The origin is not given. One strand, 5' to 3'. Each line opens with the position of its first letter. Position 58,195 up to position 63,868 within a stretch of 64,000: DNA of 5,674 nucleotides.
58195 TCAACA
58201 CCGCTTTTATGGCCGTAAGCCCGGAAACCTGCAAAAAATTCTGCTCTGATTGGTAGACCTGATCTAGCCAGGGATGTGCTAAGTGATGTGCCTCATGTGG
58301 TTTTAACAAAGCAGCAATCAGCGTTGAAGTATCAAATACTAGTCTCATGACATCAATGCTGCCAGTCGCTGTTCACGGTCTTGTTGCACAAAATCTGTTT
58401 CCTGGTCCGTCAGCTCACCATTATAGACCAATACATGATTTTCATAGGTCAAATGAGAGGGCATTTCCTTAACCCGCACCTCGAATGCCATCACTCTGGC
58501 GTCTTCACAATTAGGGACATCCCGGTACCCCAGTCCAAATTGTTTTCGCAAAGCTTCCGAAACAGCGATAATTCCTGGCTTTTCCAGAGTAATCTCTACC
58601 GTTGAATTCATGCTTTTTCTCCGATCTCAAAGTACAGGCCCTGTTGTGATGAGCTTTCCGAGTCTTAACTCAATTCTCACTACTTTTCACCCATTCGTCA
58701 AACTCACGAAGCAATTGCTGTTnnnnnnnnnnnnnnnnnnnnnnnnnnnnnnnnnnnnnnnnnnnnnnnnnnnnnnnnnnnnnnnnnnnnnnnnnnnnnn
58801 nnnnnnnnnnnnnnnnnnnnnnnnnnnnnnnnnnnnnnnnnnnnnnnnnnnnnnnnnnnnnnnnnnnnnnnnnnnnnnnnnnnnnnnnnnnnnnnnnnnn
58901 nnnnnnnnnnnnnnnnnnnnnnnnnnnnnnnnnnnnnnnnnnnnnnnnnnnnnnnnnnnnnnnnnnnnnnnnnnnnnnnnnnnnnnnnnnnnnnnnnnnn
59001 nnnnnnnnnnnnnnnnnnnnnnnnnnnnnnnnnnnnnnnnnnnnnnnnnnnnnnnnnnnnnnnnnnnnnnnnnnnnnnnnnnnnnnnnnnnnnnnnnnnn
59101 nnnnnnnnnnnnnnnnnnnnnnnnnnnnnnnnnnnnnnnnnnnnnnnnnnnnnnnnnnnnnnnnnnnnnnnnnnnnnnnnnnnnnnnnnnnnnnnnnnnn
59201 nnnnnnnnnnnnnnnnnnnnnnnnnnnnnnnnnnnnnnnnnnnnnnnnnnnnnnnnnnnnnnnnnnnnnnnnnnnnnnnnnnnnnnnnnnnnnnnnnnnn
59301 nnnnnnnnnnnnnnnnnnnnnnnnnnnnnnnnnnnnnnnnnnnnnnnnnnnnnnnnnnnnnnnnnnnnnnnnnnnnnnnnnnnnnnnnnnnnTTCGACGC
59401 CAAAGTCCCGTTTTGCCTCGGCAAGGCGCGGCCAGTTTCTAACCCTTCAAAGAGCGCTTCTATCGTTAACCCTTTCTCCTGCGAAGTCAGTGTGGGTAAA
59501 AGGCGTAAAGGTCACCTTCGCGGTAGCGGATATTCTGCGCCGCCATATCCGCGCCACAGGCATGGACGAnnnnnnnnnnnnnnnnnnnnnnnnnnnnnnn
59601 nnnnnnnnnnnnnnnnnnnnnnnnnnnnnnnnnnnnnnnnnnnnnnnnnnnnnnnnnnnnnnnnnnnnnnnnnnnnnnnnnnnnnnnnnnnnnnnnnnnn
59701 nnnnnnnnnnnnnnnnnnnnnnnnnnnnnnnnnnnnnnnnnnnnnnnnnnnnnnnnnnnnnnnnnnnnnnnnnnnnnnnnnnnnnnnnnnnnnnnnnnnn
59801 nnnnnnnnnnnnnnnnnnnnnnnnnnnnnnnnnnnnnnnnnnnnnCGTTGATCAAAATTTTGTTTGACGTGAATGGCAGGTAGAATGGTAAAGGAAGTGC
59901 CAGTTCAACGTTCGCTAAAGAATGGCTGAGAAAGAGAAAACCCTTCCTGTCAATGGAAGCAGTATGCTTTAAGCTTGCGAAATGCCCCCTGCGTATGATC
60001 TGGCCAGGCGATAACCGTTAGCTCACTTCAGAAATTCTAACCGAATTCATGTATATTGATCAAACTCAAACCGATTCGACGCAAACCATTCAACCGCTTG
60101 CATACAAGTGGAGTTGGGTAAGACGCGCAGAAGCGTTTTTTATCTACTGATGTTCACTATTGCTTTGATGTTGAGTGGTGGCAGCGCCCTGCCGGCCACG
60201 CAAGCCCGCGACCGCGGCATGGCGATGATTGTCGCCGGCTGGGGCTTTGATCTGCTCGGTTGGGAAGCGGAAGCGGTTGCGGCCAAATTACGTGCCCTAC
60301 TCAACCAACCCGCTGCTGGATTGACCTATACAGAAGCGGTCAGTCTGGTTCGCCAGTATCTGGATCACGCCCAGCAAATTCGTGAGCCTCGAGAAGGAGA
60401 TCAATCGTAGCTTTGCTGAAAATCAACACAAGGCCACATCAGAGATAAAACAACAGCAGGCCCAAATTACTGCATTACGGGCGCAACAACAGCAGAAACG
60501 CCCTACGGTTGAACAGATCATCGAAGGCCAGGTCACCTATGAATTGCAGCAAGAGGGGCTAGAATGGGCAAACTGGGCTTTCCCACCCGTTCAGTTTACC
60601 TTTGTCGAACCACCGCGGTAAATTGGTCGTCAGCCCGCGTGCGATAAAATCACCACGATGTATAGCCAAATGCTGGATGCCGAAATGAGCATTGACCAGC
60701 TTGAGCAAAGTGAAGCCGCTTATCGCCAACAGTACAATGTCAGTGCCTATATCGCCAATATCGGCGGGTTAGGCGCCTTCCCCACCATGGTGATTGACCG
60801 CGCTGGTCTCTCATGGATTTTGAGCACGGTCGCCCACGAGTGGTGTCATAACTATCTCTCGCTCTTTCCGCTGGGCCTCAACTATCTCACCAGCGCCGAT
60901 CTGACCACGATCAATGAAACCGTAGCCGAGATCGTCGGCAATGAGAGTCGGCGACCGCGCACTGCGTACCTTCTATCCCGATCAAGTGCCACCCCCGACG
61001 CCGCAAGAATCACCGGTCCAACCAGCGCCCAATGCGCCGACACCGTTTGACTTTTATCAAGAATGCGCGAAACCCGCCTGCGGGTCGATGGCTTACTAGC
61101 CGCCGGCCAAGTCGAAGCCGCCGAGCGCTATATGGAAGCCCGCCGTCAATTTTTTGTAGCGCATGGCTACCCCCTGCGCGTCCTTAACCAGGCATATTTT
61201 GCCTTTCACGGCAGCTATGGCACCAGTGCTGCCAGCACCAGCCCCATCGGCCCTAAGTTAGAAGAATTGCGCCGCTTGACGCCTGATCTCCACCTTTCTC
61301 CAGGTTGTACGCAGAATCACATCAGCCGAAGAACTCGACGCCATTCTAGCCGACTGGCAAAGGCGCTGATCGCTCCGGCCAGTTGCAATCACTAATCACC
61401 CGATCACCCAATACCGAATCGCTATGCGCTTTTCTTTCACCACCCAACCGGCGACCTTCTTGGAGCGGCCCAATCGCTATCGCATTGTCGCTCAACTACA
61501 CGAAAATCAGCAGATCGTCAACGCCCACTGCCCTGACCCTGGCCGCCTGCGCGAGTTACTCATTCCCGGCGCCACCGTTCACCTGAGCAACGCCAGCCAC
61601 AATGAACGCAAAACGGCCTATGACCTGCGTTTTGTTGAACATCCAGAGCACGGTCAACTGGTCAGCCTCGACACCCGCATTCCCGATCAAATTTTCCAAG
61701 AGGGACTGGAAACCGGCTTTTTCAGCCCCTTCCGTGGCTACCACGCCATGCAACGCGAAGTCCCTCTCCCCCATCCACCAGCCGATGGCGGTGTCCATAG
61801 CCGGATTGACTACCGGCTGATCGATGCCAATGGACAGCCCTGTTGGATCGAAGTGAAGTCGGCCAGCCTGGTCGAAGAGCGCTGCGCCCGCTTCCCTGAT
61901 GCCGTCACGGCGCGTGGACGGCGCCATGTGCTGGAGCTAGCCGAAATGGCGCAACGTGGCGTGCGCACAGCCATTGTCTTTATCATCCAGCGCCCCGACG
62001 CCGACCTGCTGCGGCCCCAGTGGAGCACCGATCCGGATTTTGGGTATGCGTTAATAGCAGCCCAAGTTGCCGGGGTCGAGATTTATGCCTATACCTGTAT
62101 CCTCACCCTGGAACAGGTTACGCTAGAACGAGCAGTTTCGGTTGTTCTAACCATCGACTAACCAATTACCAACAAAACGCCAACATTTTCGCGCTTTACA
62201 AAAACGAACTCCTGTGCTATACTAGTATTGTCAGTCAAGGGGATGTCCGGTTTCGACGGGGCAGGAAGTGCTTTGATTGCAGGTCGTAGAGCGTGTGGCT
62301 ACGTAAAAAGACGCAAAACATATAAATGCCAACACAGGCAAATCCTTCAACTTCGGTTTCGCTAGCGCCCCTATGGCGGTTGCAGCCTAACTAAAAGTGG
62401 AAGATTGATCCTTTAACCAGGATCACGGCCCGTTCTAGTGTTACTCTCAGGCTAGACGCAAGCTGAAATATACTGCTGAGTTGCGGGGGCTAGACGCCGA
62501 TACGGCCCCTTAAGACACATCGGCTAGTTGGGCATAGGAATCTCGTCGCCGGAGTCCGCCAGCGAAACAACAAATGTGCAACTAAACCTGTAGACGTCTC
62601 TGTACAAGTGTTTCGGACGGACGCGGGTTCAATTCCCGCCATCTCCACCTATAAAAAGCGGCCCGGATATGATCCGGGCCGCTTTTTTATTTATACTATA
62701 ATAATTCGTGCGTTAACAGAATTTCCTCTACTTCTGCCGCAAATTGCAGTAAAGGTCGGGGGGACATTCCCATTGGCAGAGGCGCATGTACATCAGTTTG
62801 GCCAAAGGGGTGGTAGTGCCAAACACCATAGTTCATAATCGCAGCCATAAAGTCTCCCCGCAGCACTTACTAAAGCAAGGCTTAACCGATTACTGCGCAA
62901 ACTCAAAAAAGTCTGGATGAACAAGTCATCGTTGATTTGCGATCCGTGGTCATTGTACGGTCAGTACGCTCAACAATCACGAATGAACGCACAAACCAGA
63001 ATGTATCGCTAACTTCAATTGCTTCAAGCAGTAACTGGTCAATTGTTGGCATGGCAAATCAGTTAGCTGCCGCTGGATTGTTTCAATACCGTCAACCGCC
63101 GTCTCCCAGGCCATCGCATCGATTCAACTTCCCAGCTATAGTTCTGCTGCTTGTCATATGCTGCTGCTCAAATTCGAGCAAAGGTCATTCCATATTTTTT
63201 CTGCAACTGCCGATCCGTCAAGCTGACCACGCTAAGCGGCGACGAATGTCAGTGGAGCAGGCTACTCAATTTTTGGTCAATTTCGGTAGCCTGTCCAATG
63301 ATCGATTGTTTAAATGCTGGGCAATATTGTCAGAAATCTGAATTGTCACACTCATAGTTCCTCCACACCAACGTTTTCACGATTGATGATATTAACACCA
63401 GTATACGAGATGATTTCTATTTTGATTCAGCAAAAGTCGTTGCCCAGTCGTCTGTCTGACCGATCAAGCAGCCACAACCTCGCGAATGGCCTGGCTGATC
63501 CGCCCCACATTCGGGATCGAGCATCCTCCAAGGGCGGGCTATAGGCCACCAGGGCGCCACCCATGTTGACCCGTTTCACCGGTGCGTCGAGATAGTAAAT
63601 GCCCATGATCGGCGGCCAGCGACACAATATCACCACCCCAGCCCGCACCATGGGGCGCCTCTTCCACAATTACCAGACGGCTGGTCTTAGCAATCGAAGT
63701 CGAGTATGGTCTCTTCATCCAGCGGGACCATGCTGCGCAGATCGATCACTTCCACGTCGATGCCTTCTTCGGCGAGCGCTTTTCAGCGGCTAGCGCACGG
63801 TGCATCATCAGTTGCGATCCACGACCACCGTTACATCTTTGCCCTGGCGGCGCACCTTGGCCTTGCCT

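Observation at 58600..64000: High-GC terminal segment in which most genes are frameshifted while sfsA and tmRNA are intact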

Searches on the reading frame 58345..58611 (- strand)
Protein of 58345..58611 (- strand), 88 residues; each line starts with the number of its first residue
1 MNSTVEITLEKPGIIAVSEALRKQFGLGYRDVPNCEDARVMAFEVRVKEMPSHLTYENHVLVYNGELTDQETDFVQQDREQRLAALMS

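Call 8: search_protein_families(library=pfam, max_evalue=0.01, proteins=[window:58345-58611:-])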
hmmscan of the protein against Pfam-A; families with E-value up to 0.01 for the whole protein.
window:58345-58611:- (88 aa): 0 families

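Call 20: find_encoding_contigs(protein=window:58345-58611:-, flank=10000, max_places=6)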
Protein window:58345-58611:- (88 aa): no gene with exactly this product is on record in the collection.

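Call 28: find_homologous_proteins(query=window:58345-58611:-)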
Query window:58345-58611:- (88 aa): 8 proteins with E <= 0.001 among 8 candidates.
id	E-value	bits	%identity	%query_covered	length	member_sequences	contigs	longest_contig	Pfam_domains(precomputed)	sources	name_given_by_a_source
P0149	1.5e-50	186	100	100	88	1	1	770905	-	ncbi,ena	-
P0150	3.1e-33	131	80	100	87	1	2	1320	-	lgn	-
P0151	6.0e-31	124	76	100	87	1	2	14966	-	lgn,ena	-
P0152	1.2e-29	119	75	100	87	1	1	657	-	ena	-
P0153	6.6e-27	111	68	100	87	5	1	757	-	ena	-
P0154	6.0e-21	92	57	99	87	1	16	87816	-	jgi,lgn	-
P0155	6.8e-19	85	56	99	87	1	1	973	-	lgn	-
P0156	6.4e-15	73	63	76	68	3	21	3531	-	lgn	-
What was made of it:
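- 58345..58611 (-): 88-aa antitoxin-like ORF. It is still open, but five indels that net +3 scramble its middle. Relatives are 87 aa (call 28).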

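Call 29: find_encoding_contigs(protein=P0151, flank=10000, max_places=4)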
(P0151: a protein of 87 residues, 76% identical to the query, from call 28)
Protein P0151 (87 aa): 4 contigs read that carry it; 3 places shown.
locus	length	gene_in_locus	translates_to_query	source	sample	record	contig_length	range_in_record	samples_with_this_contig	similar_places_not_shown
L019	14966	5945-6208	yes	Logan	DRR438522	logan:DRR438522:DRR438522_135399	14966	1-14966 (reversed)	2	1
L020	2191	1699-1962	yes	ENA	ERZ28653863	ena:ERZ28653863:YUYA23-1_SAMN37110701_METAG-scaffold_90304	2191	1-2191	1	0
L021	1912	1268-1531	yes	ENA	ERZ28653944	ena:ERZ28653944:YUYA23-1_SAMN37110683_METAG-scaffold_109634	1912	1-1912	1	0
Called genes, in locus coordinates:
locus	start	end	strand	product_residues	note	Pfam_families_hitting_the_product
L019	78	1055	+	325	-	PF02779:Transket_pyr, PF02780:Transketolase_C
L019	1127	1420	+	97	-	PF09907:HigB_toxin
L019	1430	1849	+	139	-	-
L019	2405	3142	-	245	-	PF17746:SfsA_N, PF03749:SfsA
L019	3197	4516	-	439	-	-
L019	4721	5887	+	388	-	PF00962:A_deaminase, PF19326:AMP_deaminase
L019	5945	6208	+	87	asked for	-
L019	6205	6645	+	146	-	PF01850:PIN, PF13470:PIN_3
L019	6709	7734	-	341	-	PF01479:S4, PF00849:PseudoU_synth_2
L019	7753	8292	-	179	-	PF01252:Peptidase_A8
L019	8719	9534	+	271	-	PF00795:CN_hydrolase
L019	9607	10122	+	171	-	PF04167:DUF402 (weak)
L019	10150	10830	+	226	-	PF00117:GATase, PF07685:GATase_3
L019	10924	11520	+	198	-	PF00300:His_Phos_1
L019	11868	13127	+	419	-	PF00977:His_biosynth, PF01207:Dus (faint), PF00293:NUDIX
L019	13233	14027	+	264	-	PF00977:His_biosynth, PF01207:Dus (faint), PF02581:TMP-TENI (faint), PF01180:DHO_dh (faint), PF03060:NMO (weak)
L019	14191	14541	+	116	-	PF01502:PRA-CH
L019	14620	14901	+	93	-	PF01503:PRA-PH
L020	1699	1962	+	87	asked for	-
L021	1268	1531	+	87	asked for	-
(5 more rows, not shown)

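Call 30: find_encoding_contigs(protein=P0154, flank=6000, max_places=3)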
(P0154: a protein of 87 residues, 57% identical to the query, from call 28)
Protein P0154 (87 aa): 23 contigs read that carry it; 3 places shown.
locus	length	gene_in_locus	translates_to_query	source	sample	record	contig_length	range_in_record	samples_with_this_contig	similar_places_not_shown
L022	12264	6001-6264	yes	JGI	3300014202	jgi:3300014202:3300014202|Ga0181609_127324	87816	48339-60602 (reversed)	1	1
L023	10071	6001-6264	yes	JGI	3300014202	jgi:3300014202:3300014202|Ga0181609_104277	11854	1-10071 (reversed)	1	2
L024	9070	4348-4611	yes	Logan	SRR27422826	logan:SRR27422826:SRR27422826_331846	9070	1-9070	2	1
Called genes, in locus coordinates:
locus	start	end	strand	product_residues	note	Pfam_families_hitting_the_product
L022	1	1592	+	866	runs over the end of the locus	PF01381:HTH_3, PF13443:HTH_26 (weak), PF13560:HTH_31, PF05729:NACHT (weak), PF13191:AAA_16 (weak), PF13401:AAA_22 (weak), PF25872:HTH_77 (weak), PF17874:TPR_MalT, +2 more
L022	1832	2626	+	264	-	PF00303:Thymidylat_synt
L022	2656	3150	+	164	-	PF05163:DinB, PF12867:DinB_2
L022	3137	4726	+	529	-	PF00884:Sulfatase, PF01663:Phosphodiest (weak), PF16347:SGSH_C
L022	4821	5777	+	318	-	PF04015:DUF362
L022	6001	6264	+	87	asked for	-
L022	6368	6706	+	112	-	PF01850:PIN (weak)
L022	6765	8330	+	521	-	PF09820:AAA-ATPase_like, PF08011:PDDEXK_9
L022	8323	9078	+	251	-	PF02146:SIR2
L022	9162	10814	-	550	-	PF13196:DUF4012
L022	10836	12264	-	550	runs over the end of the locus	PF11028:TMEM260_N, PF28495:TMEM260_2 (faint)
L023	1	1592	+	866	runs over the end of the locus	PF01381:HTH_3, PF13443:HTH_26 (weak), PF13560:HTH_31, PF05729:NACHT (weak), PF13191:AAA_16 (weak), PF13401:AAA_22 (weak), PF25872:HTH_77 (weak), PF17874:TPR_MalT, +2 more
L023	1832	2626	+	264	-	PF00303:Thymidylat_synt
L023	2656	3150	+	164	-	PF05163:DinB, PF12867:DinB_2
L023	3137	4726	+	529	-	PF00884:Sulfatase, PF01663:Phosphodiest (weak), PF16347:SGSH_C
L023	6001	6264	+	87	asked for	-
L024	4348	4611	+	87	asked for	-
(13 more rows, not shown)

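Call 44: search_protein_families(library=pfam, max_evalue=0.01, proteins=[L019:6205-6645:+, L019:5945-6208:+])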
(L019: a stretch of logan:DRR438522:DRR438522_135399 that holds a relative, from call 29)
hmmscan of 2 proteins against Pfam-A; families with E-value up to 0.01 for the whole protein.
L019:6205-6645:+ (146 aa): 2 families
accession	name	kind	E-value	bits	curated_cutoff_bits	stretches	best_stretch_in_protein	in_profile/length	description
PF01850.27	PIN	-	8.4e-12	46.2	23.6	1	4-132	2-116/120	PIN domain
PF13470.12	PIN_3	-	1.3e-09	39.4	27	1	2-126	1-113/115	PIN domain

L019:5945-6208:+ (87 aa): 0 families

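Call 45: search_protein_families(library=ncbifam, max_evalue=0.01, proteins=[L019:5945-6208:+])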
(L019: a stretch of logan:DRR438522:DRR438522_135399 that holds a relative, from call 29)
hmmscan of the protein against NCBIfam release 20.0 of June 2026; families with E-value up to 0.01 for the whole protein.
L019:5945-6208:+ (87 aa): 0 families
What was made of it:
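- Tried and rejected: (8) Pfam and NCBIfam gave no family for the 439-aa HExxH protein, the 87-aa antitoxin or the 107-aa protein (calls 44, 45).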

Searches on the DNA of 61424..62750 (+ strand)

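Call 40: search_rna_families(source=window, start=62150, end=62750, threshold=gathering, show_alignments=1)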
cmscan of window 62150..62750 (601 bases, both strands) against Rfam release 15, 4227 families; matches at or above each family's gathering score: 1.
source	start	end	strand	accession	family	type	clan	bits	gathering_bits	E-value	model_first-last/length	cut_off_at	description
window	62239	62650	+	RF00023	tmRNA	Gene;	CL00001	136.5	47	2.6e-55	1-374/374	no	transfer-messenger RNA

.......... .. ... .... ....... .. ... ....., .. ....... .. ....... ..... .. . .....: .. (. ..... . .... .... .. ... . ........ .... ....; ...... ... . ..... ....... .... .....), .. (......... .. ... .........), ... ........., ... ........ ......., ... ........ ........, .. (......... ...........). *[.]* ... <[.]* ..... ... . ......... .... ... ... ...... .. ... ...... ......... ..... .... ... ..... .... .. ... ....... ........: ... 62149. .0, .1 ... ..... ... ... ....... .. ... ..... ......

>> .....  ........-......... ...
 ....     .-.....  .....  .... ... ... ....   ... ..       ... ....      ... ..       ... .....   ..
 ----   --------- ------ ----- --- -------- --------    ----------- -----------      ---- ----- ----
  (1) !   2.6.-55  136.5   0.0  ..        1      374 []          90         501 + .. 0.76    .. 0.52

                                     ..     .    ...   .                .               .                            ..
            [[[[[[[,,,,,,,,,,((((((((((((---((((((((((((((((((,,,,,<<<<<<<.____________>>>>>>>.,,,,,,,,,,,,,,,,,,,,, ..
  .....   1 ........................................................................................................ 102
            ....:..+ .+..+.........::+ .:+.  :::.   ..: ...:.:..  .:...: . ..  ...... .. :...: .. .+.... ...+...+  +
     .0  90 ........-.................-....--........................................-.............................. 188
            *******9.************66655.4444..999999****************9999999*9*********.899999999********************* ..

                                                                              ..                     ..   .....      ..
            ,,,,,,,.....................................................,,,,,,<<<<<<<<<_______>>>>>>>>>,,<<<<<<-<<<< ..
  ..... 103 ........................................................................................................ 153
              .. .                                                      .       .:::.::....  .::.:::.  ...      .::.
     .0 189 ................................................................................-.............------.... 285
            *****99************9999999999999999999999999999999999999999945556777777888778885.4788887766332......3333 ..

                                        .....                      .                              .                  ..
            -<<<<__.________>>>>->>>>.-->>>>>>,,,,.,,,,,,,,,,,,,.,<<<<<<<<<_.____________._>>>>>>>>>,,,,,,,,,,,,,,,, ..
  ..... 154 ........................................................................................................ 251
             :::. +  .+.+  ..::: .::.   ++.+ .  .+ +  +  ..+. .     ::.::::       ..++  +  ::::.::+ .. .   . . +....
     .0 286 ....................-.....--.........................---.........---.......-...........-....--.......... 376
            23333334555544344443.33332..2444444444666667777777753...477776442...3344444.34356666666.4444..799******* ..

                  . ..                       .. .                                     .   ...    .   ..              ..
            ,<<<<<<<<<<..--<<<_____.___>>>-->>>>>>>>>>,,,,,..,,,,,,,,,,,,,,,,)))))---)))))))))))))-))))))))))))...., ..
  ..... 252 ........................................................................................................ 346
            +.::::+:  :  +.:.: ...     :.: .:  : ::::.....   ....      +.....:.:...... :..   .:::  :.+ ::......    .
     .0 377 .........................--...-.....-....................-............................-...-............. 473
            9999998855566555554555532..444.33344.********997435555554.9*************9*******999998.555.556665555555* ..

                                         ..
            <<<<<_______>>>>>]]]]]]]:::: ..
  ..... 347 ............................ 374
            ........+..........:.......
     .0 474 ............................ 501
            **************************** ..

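Call 41: search_rna_families(sources=[L001, L002, L019, L006], threshold=gathering)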
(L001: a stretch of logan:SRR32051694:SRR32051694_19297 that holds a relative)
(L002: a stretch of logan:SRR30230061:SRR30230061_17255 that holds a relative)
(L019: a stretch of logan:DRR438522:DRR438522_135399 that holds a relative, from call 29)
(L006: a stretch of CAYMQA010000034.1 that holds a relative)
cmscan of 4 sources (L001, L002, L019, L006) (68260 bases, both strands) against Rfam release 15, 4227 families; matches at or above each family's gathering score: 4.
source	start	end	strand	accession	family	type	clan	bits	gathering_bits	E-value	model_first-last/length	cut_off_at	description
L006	10818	11226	+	RF00023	tmRNA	Gene;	CL00001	151.8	47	1e-59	1-374/374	no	transfer-messenger RNA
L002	10816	11224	+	RF00023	tmRNA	Gene;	CL00001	150.4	47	3.9e-59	1-374/374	no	transfer-messenger RNA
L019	1920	2328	-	RF00023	tmRNA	Gene;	CL00001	149.4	47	1e-58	1-374/374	no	transfer-messenger RNA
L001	10816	11224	+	RF00023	tmRNA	Gene;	CL00001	146.9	47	1.2e-57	1-374/374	no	transfer-messenger RNA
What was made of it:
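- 62239..62650 (+): Caldilineaceae-type tmRNA (ssrA), recognisable but carrying two private indels: -1 at 62558 and a +4 CGGA duplication at 62614. The score is 136.5 bits against 147-152 (call 41).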

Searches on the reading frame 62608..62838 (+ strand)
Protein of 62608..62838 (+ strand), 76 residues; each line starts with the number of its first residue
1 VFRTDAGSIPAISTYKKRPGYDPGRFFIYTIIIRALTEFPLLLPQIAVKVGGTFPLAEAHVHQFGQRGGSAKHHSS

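Call 61: search_protein_families(library=pfam, max_evalue=0.01, proteins=[window:62608-62838:+])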
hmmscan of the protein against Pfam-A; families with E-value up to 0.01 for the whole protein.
window:62608-62838:+ (76 aa): 0 families
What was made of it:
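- On ssrA-targeted genomic island: No integrase domain is found in ORFs at 62608-63357 (call 61).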

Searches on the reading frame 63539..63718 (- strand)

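Call 61: search_protein_families(library=pfam, max_evalue=0.01, proteins=[window:63539-63718:-])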
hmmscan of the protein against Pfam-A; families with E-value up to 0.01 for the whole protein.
window:63539-63718:- (59 aa): 1 family
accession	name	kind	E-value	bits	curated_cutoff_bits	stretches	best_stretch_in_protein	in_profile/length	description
PF02780.25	Transketolase_C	-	0.0044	17.4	25.9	1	6-39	55-88/124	Transketolase, C-terminal domain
